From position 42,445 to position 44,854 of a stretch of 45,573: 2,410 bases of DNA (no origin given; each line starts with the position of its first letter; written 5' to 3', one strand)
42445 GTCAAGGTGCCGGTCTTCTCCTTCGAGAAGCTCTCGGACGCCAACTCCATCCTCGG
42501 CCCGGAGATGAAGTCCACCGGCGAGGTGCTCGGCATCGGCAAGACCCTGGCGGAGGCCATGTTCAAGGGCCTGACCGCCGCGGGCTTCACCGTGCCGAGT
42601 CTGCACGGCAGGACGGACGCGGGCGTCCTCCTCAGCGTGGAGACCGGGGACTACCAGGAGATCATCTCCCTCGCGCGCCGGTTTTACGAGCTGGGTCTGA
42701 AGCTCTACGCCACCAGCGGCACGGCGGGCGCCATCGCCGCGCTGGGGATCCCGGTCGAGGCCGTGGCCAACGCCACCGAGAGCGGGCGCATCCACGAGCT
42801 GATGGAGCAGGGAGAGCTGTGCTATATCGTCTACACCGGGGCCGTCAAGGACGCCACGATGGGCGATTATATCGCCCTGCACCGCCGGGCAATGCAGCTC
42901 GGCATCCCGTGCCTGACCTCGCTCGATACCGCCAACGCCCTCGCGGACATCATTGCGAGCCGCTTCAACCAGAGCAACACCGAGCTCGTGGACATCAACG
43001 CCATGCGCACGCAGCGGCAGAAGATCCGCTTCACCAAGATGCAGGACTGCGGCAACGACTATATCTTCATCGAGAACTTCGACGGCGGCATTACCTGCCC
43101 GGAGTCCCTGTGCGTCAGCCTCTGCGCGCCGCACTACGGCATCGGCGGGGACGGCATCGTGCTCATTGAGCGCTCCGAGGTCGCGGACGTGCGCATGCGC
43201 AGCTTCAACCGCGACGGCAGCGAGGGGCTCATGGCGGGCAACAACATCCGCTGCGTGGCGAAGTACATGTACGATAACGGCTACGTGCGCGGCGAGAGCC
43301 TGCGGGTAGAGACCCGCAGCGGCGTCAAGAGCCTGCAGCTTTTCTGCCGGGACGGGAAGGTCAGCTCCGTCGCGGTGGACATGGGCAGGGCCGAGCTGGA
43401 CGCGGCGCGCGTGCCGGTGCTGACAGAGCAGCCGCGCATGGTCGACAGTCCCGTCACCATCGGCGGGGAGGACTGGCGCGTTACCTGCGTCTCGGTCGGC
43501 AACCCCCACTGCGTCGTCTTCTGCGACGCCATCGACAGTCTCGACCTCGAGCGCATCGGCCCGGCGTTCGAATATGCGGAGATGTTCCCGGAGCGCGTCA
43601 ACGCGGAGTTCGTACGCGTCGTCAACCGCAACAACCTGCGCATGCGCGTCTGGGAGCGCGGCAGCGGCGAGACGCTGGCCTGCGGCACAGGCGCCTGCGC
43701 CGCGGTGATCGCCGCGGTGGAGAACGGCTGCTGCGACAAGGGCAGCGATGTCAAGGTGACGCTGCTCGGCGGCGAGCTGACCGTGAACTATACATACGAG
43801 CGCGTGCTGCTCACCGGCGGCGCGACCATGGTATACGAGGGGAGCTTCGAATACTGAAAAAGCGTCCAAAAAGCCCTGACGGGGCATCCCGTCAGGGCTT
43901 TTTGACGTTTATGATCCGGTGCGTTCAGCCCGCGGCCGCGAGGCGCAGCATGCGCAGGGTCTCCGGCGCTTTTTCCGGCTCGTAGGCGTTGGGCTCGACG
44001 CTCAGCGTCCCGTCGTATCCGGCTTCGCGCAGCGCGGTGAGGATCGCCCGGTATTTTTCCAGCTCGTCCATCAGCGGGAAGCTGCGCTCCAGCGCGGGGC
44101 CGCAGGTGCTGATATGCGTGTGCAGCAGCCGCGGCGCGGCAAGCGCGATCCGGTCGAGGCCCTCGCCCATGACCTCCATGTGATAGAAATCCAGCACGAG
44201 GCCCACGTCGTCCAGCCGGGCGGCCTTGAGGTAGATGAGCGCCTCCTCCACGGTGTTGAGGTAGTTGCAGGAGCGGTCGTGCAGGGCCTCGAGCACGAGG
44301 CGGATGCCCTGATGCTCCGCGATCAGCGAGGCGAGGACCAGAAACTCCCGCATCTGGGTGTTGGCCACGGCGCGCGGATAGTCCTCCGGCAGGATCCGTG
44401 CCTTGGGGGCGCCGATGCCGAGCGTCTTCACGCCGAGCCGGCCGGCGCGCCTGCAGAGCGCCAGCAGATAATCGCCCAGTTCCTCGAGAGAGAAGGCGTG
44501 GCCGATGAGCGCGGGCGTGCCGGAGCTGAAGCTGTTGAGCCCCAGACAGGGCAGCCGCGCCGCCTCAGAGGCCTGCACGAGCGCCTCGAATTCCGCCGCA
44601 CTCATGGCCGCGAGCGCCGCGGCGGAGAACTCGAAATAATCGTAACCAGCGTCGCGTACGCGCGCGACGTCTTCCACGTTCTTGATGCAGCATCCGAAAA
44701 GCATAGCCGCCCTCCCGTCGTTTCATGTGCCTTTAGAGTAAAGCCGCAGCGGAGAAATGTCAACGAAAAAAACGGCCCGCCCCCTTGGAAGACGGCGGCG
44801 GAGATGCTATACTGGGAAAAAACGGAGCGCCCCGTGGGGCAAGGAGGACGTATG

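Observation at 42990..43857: CarB fused seamlessly to a DapF-like domain whose first catalytic cysteine is replaced by alanine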

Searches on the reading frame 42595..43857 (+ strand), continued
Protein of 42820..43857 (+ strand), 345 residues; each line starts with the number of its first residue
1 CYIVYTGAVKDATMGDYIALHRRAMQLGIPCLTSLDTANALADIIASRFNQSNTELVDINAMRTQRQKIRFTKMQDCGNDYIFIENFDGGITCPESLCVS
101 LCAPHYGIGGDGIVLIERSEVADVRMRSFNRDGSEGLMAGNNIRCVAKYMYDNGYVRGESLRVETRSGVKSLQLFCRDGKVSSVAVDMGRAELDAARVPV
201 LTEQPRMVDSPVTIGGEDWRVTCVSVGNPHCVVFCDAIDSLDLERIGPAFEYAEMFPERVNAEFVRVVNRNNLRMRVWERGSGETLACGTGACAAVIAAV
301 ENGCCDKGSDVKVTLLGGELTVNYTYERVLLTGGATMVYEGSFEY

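Call 54: fold_search(model_id=the predicted structure, library=pdb)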
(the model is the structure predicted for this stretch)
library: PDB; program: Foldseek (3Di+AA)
matches with E <= 10: 972; with E <= 0.001: 145
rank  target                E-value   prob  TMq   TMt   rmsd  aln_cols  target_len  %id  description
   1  2otn_A                5.7e-37  1.00  0.60  0.84   3.0       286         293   40  Crystal structure of the catalytically active form of diaminopimelate epimerase from Bacillus anthracis (released 2008-03-04)
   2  9mro_A                4.0e-36  1.00  0.61  0.91   1.8       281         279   42  Crystal structures of a cyanobacterial DAP epimerase bound to either D,L-aziDAP or D,L-alpha-methyl DAP (released 2025-07-16)
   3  8qzy_A                1.3e-35  1.00  0.58  0.85   3.1       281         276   35  Structural and biochemical characterization of diaminopimelate epimerase from Pseudomonas aeruginosa (released 2024-11-06)
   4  2otn_B                1.4e-33  1.00  0.53  0.73   4.9       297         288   38  Crystal structure of the catalytically active form of diaminopimelate epimerase from Bacillus anthracis (released 2008-03-04)
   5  8qzy_B                1.5e-33  1.00  0.59  0.87   2.8       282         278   35  Structural and biochemical characterization of diaminopimelate epimerase from Pseudomonas aeruginosa (released 2024-11-06)
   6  3ejx_D                1.9e-33  1.00  0.63  0.87   3.5       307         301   37  Crystal structure of diaminopimelate epimerase from Arabidopsis thaliana in complex with LL-AziDAP (released 2009-02-17)
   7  3ejx_B                3.6e-33  1.00  0.62  0.89   2.1       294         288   38  Crystal structure of diaminopimelate epimerase from Arabidopsis thaliana in complex with LL-AziDAP (released 2009-02-17)
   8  3ejx_A                8.2e-33  1.00  0.61  0.89   2.1       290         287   39  Crystal structure of diaminopimelate epimerase from Arabidopsis thaliana in complex with LL-AziDAP (released 2009-02-17)
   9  2q9h                  3.4e-32  1.00  0.58  0.86   2.9       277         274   33  Crystal structure of the C73S mutant of diaminopimelate epimerase (released 2007-10-23)
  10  1bwz                  7.8e-32  1.00  0.58  0.86   2.9       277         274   33  DIAMINOPIMELATE EPIMERASE FROM HEMOPHILUS INFLUENZAE (released 1998-12-16)
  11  5ha4_A                9.3e-32  1.00  0.59  0.86   2.7       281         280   33  Structure of a diaminopimelate epimerase from Acinetobacter baumannii (released 2016-01-27)
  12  5ha4_B                9.8e-32  1.00  0.60  0.86   2.7       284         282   32  Structure of a diaminopimelate epimerase from Acinetobacter baumannii (released 2016-01-27)
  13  4ijz_A                1.3e-31  1.00  0.56  0.84   3.3       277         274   34  Crystal structure of diaminopimelate epimerase from Escherichia coli (released 2013-02-20)
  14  2q9j                  5.8e-31  1.00  0.57  0.85   3.1       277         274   33  Crystal structure of the C217S mutant of diaminopimelate epimerase (released 2007-10-23)
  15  6d13_A                8.3e-31  1.00  0.57  0.85   3.0       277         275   34  Crystal structure of E.coli RppH-DapF complex (released 2018-05-23)
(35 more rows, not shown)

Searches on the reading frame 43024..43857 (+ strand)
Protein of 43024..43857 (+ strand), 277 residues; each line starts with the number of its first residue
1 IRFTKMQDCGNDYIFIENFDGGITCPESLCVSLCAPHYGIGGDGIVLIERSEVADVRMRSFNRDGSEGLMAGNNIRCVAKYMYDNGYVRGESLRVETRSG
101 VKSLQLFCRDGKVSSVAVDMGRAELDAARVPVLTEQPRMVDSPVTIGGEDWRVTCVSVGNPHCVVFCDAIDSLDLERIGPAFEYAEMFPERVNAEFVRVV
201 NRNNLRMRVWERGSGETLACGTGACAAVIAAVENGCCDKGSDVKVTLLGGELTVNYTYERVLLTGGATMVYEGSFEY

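Call 75: search_protein_families(library=ncbifam, proteins=[L086:8230-9402:+], max_evalue=1e-10)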
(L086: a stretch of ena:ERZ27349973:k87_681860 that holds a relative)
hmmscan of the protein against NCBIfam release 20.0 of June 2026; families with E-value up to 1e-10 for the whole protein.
L086:8230-9402:+ (390 aa): 52 families (the best 25 are shown)
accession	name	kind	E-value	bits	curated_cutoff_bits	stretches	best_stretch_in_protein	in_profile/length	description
TIGR03542.1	DAPAT_plant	equivalog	7.8e-156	519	364.7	1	1-385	1-395/402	LL-diaminopimelate aminotransferase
TIGR03540.1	DapC_direct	equivalog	9e-63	212.5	593.25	1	13-386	11-378/383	LL-diaminopimelate aminotransferase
NF006756.0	PRK09276.1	subfamily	1.9e-62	211.4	507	1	13-386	13-380/387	LL-diaminopimelate aminotransferase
NF005977.0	PRK08068.1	subfamily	7.4e-52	176.9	494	1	15-386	16-381/391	transaminase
NF041364.1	GntC_guanitoxin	equivalog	8.5e-47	159.8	415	1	38-379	3-344/356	guanitoxin biosynthesis PLP-dependent (S)-gamma-hydroxy-L-arginine cyclodehydratase GntC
NF005815.0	PRK07681.1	equivalog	1.1e-45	156.4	545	1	14-386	15-380/399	LL-diaminopimelate aminotransferase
NF004611.0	PRK05942.1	equivalog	5.5e-42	144.1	628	1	13-384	17-382/394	aspartate aminotransferase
NF006604.0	PRK09148.1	equivalog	4.7e-36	124.6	648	1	13-383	13-380/406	LL-diaminopimelate aminotransferase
NF005613.0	PRK07366.1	equivalog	5.1e-34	117.9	486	1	15-385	14-381/391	LL-diaminopimelate aminotransferase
NF006229.0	PRK08361.1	equivalog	1.9e-32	112.8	624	1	23-385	23-381/391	aspartate aminotransferase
NF006033.0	PRK08175.1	equivalog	6.5e-32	111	647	1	27-384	30-386/407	alanine transaminase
TIGR03537.1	DapC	equivalog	2.1e-31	109.2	453.6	1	35-387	2-346/350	succinyldiaminopimelate transaminase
NF041091.1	asp_aminotase_Arch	equivalog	8.2e-31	107.2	550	1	31-385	25-368/376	aspartate aminotransferase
NF004937.0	PRK06290.1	equivalog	1.7e-29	102.8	585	1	8-346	19-351/410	LL-diaminopimelate aminotransferase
NF005305.0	PRK06836.1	equivalog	2.1e-28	99.7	376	1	18-377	19-376/396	pyridoxal phosphate-dependent aminotransferase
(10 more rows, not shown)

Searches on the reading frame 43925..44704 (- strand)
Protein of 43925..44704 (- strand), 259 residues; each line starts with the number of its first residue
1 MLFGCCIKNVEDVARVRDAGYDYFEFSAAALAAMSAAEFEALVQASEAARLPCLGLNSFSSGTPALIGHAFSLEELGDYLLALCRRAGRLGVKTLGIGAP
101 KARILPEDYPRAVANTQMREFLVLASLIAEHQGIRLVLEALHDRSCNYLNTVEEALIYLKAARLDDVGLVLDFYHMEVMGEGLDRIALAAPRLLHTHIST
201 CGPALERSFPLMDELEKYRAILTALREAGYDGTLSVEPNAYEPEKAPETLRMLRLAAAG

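Call 32: search_protein_families(library=pfam, proteins=[window:43925-44704:-], max_evalue=0.00001)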
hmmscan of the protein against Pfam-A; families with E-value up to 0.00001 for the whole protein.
window:43925-44704:- (259 aa): 1 family
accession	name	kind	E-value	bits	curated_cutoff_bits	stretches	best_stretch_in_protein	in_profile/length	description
PF01261.30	AP_endonuc_2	-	1.4e-27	97.4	31.1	1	13-254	1-247/249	Xylose isomerase-like TIM barrel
